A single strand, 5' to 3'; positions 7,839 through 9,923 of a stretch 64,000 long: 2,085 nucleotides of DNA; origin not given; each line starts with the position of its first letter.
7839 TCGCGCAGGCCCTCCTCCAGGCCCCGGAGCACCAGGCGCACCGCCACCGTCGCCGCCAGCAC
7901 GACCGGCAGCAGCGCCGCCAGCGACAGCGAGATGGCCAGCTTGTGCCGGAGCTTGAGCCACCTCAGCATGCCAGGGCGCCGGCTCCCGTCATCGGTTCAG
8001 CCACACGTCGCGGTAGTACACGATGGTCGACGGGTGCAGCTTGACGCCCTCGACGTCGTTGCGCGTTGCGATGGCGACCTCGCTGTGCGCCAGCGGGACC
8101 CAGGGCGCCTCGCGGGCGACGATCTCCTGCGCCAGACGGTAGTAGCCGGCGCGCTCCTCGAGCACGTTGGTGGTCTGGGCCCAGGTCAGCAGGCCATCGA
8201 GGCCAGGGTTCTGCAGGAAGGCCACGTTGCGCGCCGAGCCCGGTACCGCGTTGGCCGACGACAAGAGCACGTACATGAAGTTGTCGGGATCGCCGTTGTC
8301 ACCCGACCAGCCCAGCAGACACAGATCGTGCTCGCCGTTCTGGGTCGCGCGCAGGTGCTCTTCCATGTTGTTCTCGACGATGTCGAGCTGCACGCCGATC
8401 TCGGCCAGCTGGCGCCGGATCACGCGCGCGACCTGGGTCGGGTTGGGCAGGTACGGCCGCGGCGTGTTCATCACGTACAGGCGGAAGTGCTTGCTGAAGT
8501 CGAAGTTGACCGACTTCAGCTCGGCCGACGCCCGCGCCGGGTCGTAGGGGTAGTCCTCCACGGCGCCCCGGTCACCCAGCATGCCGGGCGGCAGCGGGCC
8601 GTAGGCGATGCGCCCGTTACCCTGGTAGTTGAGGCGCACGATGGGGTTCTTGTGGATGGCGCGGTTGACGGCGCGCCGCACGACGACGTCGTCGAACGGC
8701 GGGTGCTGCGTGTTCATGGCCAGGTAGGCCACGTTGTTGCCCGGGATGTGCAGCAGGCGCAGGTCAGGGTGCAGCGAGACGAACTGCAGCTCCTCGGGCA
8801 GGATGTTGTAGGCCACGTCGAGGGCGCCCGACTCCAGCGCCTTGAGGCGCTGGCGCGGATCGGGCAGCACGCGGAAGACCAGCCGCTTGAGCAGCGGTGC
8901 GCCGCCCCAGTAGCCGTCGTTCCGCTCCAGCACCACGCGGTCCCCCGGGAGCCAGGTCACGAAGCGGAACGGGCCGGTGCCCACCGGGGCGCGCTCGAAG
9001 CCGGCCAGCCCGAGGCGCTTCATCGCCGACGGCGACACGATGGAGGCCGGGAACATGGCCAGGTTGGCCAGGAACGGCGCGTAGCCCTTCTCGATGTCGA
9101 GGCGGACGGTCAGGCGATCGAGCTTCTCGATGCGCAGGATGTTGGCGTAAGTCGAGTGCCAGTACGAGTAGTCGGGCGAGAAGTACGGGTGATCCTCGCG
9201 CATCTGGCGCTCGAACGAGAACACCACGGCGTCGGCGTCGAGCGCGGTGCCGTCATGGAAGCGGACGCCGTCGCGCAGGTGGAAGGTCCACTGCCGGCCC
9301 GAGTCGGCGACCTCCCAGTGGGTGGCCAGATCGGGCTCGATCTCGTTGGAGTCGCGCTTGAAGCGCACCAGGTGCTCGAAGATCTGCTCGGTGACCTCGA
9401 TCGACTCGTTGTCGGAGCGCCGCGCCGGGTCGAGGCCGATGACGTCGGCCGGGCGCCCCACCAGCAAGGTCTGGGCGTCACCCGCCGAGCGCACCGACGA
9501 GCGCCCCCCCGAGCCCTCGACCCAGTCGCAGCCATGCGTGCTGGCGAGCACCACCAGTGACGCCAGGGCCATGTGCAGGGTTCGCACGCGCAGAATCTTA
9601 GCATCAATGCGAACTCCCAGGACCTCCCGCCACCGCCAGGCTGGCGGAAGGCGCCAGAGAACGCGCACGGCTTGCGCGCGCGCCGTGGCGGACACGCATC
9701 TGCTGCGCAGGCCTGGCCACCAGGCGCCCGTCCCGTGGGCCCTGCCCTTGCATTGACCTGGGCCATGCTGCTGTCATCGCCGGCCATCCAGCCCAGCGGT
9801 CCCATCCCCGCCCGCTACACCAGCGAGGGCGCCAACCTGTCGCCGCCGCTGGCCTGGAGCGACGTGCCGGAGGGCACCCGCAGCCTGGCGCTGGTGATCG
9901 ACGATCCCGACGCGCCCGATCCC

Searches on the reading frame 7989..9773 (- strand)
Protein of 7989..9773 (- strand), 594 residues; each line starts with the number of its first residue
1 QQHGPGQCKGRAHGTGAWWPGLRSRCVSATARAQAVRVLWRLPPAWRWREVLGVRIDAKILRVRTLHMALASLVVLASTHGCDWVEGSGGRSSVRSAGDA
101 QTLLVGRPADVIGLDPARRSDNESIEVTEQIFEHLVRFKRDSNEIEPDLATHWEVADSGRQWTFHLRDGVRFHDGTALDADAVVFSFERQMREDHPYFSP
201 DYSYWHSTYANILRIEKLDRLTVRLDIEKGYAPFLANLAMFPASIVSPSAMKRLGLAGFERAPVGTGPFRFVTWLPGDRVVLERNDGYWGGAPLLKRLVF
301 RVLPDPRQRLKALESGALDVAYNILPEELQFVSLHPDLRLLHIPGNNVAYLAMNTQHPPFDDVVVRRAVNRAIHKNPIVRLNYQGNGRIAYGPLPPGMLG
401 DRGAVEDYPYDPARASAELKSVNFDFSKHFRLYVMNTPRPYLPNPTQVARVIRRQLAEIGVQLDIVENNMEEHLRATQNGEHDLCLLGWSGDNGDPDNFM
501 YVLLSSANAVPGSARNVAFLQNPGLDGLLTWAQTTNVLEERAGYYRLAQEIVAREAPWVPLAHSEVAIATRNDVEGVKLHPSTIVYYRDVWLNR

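Call 46: search_protein_families(library=pfam, proteins=[window:7989-9773:-], max_evalue=0.0001)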
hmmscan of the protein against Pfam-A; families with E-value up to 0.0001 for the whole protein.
window:7989-9773:- (594 aa): 1 family
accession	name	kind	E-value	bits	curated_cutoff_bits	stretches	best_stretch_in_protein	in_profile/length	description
PF00496.27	SBP_bac_5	-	1.9e-92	310.7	32.4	1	144-508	1-365/368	Bacterial extracellular solute-binding proteins, family 5 Middle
